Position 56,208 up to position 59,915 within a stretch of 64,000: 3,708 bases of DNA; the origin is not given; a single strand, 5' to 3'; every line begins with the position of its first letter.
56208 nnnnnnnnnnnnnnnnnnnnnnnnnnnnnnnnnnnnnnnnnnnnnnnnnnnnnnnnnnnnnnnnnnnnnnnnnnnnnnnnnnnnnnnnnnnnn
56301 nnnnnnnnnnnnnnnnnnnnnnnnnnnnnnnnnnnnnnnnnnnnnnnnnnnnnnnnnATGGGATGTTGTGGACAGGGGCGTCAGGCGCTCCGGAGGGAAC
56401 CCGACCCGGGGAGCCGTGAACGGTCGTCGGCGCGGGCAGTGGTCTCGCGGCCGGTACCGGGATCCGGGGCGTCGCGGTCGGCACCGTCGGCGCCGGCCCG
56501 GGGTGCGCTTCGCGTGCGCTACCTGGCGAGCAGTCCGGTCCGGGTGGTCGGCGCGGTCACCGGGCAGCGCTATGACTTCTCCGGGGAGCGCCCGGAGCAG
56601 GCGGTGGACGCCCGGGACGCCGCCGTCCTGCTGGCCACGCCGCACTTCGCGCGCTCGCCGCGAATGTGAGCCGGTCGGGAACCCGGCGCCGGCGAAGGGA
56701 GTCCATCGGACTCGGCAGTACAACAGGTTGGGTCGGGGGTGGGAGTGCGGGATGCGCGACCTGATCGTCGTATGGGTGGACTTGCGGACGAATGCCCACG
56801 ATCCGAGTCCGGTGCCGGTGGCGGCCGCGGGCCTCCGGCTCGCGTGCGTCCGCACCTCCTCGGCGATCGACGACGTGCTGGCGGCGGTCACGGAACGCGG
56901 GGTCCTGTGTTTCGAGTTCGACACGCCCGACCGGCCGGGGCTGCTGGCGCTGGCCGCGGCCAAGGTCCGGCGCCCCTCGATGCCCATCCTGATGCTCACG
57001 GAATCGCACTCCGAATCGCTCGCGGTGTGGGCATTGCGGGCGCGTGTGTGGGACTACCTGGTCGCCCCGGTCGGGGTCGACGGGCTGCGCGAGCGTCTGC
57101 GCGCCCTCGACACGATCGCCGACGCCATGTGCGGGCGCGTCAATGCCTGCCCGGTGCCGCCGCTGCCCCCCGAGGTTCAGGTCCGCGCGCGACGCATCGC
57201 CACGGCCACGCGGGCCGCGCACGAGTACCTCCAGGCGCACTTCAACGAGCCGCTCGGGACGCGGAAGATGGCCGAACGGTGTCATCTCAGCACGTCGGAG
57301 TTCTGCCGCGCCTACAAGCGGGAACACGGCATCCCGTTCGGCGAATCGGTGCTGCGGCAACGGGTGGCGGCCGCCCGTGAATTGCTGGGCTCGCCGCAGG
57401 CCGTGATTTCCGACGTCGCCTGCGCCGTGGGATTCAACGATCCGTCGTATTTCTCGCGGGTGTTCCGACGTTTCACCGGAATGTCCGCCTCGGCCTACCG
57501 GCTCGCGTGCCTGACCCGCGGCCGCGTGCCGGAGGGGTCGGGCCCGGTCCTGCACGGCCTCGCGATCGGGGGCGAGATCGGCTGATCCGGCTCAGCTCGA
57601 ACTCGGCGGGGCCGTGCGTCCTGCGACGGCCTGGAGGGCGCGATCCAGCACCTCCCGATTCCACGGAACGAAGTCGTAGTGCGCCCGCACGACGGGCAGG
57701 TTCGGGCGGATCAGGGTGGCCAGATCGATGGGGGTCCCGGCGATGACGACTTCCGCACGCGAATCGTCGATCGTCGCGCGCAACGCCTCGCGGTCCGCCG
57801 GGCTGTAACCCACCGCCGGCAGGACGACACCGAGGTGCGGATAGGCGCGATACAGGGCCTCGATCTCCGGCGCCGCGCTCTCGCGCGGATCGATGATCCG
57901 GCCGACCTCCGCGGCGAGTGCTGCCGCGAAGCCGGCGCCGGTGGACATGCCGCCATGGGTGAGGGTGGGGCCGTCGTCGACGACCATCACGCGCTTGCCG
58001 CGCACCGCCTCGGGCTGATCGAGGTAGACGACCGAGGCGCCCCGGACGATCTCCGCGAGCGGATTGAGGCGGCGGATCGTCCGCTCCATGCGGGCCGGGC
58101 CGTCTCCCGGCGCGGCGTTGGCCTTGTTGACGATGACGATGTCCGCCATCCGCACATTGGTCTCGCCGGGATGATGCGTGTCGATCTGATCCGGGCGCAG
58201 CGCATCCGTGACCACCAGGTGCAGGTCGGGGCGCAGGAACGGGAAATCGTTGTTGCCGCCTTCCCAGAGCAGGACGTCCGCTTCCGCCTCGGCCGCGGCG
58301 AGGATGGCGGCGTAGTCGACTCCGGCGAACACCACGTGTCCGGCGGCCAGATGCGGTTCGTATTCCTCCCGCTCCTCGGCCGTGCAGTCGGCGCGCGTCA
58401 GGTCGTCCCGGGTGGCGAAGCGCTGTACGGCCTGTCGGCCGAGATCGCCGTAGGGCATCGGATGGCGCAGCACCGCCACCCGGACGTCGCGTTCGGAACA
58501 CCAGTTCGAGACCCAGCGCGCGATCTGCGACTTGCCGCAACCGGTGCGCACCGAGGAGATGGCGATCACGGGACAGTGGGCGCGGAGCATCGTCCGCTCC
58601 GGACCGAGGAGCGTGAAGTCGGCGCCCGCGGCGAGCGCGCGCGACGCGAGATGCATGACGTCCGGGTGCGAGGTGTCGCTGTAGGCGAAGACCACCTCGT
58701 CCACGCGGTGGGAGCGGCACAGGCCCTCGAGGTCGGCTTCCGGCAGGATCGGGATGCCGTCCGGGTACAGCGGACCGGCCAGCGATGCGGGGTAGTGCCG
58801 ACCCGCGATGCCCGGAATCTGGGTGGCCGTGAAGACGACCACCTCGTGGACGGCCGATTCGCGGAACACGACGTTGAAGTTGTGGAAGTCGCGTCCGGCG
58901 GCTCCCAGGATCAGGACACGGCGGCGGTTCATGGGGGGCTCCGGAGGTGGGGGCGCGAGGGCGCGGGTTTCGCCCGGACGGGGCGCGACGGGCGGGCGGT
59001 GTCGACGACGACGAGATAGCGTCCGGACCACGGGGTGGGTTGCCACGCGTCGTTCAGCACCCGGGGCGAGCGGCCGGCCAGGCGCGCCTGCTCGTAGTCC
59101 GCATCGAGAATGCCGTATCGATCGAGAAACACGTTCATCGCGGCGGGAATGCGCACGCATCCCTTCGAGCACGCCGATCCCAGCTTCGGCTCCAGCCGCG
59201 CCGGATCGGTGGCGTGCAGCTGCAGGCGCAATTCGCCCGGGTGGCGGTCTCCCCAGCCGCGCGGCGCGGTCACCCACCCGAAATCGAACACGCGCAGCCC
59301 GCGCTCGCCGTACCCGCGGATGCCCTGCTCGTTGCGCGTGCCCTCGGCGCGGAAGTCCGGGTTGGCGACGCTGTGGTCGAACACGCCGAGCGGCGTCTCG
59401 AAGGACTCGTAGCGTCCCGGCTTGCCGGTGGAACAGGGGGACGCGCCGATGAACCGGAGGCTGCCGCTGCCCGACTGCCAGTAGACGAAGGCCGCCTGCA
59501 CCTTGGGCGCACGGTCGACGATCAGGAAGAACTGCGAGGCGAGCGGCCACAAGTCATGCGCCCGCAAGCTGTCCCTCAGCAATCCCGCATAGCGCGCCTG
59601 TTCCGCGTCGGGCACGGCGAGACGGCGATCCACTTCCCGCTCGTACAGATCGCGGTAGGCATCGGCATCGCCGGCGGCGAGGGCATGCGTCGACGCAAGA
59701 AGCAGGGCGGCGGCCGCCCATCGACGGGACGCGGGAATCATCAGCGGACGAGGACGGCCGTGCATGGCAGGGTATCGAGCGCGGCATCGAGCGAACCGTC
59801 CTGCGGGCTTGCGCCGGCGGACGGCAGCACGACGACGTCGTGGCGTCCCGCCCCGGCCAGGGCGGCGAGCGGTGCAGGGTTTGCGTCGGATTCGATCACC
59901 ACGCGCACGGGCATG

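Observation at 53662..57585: Uncharacterised cysteine-centred cluster: 779-aa Cys-rich protein, DUF1360-like CxxC membrane protein, MGCCG small protein and an AraC/receiver regulator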

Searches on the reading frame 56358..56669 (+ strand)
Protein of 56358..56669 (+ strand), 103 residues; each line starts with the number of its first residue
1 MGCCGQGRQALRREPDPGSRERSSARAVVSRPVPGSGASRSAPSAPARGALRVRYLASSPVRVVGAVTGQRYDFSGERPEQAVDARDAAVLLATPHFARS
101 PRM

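Call 3: search_protein_families(library=pfam, proteins=[window:56358-56669:+], max_evalue=0.1)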
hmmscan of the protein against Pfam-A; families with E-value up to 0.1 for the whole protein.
window:56358-56669:+ (103 aa): 0 families

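Call 14: search_protein_families(library=ncbifam, proteins=[window:56358-56669:+], max_evalue=0.1)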
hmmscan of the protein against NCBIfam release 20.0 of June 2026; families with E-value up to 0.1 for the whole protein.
window:56358-56669:+ (103 aa): 0 families

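Call 15: search_protein_families(library=padloc, proteins=[window:56358-56669:+], max_evalue=0.1)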
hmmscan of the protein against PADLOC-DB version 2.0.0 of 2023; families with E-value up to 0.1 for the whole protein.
window:56358-56669:+ (103 aa): 0 families

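Call 45: find_homologous_proteins(query=window:56358-56669:+)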
Query window:56358-56669:+ (103 aa): 2 proteins with E <= 0.001 among 54 candidates.
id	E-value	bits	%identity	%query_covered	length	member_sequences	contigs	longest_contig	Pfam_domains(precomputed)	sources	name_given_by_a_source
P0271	1.4e-6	47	69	35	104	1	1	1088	-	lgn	-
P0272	1.9e-4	40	40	94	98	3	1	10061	-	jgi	jgi:hypothetical protein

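Call 49: search_solved_structures(query=A4, max_evalue=10, show_alignments=2)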
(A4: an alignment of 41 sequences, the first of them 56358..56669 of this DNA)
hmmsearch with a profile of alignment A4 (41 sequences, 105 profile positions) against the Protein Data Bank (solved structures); distinct sequences matched with E-value up to 10: 0.

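Call 51: search_protein_families(library=pfam, alignment_id=A4, max_evalue=1)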
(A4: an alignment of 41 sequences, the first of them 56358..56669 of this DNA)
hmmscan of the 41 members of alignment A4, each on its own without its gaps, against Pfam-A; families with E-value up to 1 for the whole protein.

A. member 1, window:56358-56669:+ (103 aa): 0 families

B. families by the number of members that match (of 41 scanned): 2 families
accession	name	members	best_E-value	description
PF00683.22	TB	1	0.15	TB domain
PF09533.15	DUF2380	1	0.31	Predicted lipoprotein of unknown function (DUF2380)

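Call 62: find_homologous_proteins(query=A4, max_evalue=0.01)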
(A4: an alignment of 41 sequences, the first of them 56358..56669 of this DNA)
Query A4 (41 sequences) (103 aa, profile of the alignment): 219 proteins with E <= 0.01 among 6791 candidates; the best 120 are listed.
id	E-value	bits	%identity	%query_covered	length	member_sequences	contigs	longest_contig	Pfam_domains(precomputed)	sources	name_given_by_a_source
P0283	2.3e-31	127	46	97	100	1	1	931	-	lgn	-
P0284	1.5e-30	124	40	94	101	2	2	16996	-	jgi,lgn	jgi:hypothetical protein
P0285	3.4e-29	120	37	94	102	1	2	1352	-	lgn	-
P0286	3.7e-29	120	43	97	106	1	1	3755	-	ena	-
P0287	4.4e-29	119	38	94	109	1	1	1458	-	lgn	-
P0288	4.6e-29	119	39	94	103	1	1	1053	-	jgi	jgi:hypothetical protein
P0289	6.3e-29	119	43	97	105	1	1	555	-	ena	-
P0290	1.2e-28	118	37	96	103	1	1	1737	-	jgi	jgi:hypothetical protein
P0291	1.9e-28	117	39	97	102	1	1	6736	-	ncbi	-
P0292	4.0e-28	116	40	97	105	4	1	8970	-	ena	-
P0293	4.6e-28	116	45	97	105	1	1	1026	-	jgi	jgi:hypothetical protein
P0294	5.7e-28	116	40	97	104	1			-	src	-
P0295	6.5e-28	116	39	97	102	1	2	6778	-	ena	-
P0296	1.3e-27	115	43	94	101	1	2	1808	-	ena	-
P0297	1.7e-27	114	44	97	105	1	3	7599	-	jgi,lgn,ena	jgi:hypothetical protein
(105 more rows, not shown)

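Call 77: search_protein_families(library=phrogs, proteins=[window:56358-56669:+], max_evalue=0.01)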
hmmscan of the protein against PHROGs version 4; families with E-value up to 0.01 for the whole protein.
window:56358-56669:+ (103 aa): 0 families

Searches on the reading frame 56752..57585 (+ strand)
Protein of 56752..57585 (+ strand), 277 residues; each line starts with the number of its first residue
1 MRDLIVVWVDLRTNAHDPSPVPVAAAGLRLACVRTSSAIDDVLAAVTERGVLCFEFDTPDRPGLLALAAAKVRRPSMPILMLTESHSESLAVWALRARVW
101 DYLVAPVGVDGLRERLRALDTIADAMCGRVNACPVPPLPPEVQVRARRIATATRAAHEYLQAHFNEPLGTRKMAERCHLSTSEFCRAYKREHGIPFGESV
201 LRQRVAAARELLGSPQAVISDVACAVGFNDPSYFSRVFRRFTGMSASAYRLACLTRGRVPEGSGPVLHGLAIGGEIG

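Call 3: search_protein_families(library=pfam, proteins=[window:56752-57585:+], max_evalue=0.1)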
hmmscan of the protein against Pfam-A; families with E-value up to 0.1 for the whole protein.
window:56752-57585:+ (277 aa): 5 families
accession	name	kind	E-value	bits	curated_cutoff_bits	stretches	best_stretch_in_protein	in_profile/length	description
PF12833.13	HTH_18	-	6.4e-19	68.5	33.6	1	173-250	1-78/80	Helix-turn-helix domain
PF00165.29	HTH_AraC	-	8e-13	48.6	26.6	1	219-250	11-41/42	Bacterial regulatory helix-turn-helix proteins, AraC family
PF00072.30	Response_reg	-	0.00015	22.3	30.2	1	51-116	45-110/111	Response regulator receiver domain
PF22190.2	TTHA0829-like_ACT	-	0.046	14.2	27.4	0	56-119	7-62/70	TTHA0829-like ACT domain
PF21983.2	NikA-like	-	0.092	13.3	27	0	172-187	21-36/72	Mobilization protein NikA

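Call 14: search_protein_families(library=ncbifam, proteins=[window:56752-57585:+], max_evalue=0.1)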
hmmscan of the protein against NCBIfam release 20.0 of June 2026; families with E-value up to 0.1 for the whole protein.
window:56752-57585:+ (277 aa): 47 families (the best 25 are shown)
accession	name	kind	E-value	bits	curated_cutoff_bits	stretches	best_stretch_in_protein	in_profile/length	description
NF007860.0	PRK10572.1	equivalog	7.6e-17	61.1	208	1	153-253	185-285/292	arabinose operon transcriptional regulator AraC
NF047788.1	TransRegPocR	equivalog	5.9e-15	55.3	500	1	154-251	192-289/296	transcriptional regulator PocR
TIGR04094.1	adjacent_YSIRK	equivalog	6.7e-15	54.9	200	1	154-250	288-383/383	YSIRK-targeted surface antigen transcriptional regulator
NF049968.1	QhpR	equivalog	1.3e-12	47.5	250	1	141-250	176-284/284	AraC-like transcriptional regulator QhpR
NF006902.0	PRK09393.1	equivalog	8.9e-12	44.8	425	1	157-251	226-320/327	transcriptional regulator FtrA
NF047455.1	TF_Staph_AryK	equivalog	2.1e-11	42.9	850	1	155-251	161-257/759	transcriptional regulator AryK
NF010026.0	PRK13501.1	equivalog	3.7e-10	39.4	363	1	169-252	194-277/290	HTH-type transcriptional activator RhaR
NF049932.1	TranspRegBtr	equivalog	4.4e-10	38.7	900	1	150-249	163-262/531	bacillibactin transport transcriptional regulator Btr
NF010028.0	PRK13503.1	equivalog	2.4e-09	37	288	1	156-249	176-269/278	HTH-type transcriptional activator RhaS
TIGR02297.1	HpaA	equivalog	3.3e-09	36.4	274.65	1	166-250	201-285/287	4-hydroxyphenylacetate catabolism regulatory protein HpaA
NF010025.2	PRK13500.1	equivalog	8.3e-09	35.4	525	1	161-250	186-275/282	HTH-type transcriptional activator RhaR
NF007693.0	PRK10371.1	equivalog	1.6e-08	34.1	253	1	155-256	202-303/309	transcriptional regulator MelR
NF052534.1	RzbtTranRegRhrA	equivalog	1.8e-07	30.7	500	1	187-250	244-308/312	rhizobactin biosynthesis transcriptional regulator RhrA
NF010027.0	PRK13502.1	equivalog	7.7e-07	28.8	384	1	186-250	211-275/282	HTH-type transcriptional activator RhaR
NF007584.0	PRK10219.1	equivalog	1.9e-06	28.2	174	1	157-250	11-104/107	superoxide response transcriptional regulator SoxS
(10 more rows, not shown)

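Call 15: search_protein_families(library=padloc, proteins=[window:56752-57585:+], max_evalue=0.1)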
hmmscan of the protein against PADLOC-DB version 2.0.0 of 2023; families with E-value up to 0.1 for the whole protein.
window:56752-57585:+ (277 aa): 0 families

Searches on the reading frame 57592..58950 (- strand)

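Call 3: search_protein_families(library=pfam, proteins=[window:57592-58950:-], max_evalue=0.1)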
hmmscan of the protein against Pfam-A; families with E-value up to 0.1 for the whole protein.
window:57592-58950:- (452 aa): 3 families
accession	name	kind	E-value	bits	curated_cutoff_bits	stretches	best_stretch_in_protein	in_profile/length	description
PF02492.25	cobW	-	0.00066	19.7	20.7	1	240-302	114-179/180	CobW/HypB/UreG, nucleotide-binding domain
PF05269.17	Phage_CII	-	0.0033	18.1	21.3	1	136-190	33-87/91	Bacteriophage CII protein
PF02606.20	LpxK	-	0.045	13.3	27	1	122-285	31-195/328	Tetraacyldisaccharide-1-P 4'-kinase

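Call 78: search_protein_families(library=pfam, proteins=[window:57595-58932:-], max_evalue=0.001)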
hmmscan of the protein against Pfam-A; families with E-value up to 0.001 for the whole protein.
seq(446 aa): 1 family
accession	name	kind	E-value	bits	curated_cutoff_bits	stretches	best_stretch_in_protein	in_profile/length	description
PF02492.25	cobW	-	0.00065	19.8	20.7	0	234-296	114-179/180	CobW/HypB/UreG, nucleotide-binding domain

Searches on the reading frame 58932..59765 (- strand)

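Call 78: search_protein_families(library=pfam, proteins=[window:58932-59765:-], max_evalue=0.001)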
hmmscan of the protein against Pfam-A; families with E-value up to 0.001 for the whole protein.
seq(278 aa): 1 family
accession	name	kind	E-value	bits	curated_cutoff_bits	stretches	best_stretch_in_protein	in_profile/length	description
PF03734.19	YkuD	-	9.4e-05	23.5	23.4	1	92-211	13-132/146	L,D-transpeptidase catalytic domain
